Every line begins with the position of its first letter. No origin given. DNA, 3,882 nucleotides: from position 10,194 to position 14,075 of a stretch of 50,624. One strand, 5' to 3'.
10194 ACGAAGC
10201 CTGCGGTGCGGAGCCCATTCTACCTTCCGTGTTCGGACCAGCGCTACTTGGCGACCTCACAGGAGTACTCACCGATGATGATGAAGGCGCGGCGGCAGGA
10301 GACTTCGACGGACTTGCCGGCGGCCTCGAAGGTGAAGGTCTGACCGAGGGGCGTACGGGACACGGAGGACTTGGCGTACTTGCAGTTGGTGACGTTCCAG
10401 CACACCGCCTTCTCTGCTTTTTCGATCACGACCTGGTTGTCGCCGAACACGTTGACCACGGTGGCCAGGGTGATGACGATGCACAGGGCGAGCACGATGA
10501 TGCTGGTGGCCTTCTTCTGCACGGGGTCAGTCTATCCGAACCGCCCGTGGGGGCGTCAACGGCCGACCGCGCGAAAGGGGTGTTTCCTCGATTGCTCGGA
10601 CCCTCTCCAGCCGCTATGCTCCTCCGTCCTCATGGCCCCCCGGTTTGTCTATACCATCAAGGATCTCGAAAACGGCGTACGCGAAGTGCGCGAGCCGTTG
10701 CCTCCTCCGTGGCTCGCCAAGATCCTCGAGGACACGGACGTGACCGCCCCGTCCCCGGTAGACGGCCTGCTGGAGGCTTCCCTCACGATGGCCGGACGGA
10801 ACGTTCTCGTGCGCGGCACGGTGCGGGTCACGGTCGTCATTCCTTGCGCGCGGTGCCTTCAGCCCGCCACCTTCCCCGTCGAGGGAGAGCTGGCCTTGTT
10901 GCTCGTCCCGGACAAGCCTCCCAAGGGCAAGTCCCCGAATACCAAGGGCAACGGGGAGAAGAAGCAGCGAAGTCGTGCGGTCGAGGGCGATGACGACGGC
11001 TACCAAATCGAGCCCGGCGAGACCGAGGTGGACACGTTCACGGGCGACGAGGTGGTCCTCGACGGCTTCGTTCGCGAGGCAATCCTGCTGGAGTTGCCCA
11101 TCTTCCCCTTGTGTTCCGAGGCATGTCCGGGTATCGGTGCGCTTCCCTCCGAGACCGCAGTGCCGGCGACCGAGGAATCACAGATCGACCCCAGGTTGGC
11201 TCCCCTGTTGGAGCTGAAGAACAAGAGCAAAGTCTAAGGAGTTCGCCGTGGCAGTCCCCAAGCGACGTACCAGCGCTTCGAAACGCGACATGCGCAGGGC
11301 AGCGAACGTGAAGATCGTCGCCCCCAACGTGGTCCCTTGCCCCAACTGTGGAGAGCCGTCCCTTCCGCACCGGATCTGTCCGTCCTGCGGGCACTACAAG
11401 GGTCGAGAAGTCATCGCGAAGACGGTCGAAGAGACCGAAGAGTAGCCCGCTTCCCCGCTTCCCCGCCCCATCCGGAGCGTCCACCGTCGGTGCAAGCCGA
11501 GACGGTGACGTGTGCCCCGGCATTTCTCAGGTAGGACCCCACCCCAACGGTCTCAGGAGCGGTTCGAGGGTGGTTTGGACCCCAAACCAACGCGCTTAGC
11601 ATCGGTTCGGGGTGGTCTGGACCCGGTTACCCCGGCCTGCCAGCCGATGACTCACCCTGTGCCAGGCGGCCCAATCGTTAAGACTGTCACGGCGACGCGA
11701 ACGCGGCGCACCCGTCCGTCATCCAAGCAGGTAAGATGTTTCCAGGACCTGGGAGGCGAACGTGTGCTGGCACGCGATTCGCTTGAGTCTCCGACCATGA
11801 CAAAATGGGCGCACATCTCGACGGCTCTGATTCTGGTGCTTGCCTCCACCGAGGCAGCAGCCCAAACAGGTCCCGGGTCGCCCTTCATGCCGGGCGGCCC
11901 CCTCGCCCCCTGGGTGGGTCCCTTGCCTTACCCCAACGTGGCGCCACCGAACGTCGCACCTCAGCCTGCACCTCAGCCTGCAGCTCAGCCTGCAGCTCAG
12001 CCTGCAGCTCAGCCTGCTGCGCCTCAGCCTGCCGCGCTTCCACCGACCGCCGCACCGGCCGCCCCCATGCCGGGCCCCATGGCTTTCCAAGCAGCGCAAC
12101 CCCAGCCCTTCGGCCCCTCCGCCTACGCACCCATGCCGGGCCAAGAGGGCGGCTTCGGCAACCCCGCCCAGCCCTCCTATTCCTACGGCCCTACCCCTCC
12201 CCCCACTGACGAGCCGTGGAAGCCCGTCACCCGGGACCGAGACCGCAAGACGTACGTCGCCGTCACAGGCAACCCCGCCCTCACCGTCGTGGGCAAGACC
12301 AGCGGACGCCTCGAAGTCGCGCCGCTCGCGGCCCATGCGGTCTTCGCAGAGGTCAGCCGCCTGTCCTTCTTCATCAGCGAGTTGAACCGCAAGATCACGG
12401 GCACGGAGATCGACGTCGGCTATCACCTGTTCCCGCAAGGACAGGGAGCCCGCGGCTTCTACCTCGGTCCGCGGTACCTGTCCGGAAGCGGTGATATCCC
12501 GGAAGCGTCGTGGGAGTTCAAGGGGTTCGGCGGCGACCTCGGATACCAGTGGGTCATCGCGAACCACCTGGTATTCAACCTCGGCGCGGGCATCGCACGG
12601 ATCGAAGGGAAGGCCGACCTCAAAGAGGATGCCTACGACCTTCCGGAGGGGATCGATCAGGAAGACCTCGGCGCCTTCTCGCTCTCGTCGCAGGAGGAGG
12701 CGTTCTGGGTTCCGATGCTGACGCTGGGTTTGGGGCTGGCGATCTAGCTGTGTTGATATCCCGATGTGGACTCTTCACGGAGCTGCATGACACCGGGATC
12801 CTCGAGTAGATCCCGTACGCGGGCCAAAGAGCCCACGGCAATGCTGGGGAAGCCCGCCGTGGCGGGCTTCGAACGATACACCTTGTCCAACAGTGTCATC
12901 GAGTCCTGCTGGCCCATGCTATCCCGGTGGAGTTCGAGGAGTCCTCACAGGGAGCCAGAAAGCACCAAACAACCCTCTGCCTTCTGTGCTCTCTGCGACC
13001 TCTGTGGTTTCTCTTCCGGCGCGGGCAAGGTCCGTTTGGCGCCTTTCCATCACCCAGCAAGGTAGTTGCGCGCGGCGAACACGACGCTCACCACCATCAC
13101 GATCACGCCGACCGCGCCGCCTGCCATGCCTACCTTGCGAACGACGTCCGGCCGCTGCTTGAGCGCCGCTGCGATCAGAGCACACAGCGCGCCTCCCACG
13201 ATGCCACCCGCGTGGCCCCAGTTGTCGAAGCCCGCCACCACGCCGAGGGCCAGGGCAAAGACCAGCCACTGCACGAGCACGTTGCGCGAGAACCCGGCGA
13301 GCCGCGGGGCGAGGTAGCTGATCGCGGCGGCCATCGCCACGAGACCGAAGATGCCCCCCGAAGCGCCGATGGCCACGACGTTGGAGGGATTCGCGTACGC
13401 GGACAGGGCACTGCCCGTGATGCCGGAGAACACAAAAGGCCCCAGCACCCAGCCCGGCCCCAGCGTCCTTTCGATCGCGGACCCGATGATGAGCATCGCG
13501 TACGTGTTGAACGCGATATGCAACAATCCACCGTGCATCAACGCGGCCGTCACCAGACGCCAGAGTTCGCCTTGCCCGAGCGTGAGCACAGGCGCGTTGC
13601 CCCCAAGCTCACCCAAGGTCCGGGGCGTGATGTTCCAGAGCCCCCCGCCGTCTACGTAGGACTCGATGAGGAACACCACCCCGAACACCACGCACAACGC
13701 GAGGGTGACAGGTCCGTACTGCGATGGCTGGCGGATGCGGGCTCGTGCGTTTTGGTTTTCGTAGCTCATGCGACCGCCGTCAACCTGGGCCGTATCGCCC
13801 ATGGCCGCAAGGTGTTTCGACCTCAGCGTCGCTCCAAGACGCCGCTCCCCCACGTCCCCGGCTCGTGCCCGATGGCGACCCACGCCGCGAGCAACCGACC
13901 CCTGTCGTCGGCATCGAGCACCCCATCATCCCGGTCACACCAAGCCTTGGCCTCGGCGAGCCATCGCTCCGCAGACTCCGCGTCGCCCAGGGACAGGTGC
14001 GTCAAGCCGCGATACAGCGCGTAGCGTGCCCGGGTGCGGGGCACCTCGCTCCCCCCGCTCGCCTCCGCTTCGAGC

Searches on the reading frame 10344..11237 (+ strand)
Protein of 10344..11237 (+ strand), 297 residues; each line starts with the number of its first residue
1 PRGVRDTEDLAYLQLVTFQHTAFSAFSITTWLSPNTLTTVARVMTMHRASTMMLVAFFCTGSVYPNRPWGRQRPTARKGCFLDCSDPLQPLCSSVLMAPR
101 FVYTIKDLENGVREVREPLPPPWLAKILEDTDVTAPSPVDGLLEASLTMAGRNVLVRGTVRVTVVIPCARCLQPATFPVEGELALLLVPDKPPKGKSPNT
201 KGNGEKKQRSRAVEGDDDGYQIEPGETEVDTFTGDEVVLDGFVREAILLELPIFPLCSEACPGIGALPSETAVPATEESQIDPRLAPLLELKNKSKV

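Call 86: search_protein_families(library=pfam, proteins=[window:10344-11237:+], max_evalue=0.001)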
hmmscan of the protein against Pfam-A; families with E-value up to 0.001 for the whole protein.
window:10344-11237:+ (297 aa): 1 family
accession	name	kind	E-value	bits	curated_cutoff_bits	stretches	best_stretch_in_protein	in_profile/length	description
PF02620.22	YceD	-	1.2e-18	67.7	33.2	1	156-292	1-119/119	Large ribosomal RNA subunit accumulation protein YceD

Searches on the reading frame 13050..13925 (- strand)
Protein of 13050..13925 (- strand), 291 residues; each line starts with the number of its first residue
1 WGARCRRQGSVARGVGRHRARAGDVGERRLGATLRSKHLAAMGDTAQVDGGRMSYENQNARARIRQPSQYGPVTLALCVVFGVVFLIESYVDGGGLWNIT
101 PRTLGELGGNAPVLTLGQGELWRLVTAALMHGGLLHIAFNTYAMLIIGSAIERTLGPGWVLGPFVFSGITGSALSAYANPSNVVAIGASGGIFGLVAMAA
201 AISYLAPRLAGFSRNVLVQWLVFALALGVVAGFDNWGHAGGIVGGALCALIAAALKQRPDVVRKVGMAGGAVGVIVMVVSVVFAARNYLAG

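Call 86: search_protein_families(library=pfam, proteins=[window:13050-13925:-], max_evalue=0.001)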
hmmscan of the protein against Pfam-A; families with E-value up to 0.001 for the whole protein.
window:13050-13925:- (291 aa): 1 family
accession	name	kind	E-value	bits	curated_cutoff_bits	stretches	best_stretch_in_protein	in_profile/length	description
PF01694.28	Rhomboid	-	4.1e-26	92.3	22.6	1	119-252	2-140/143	Rhomboid domain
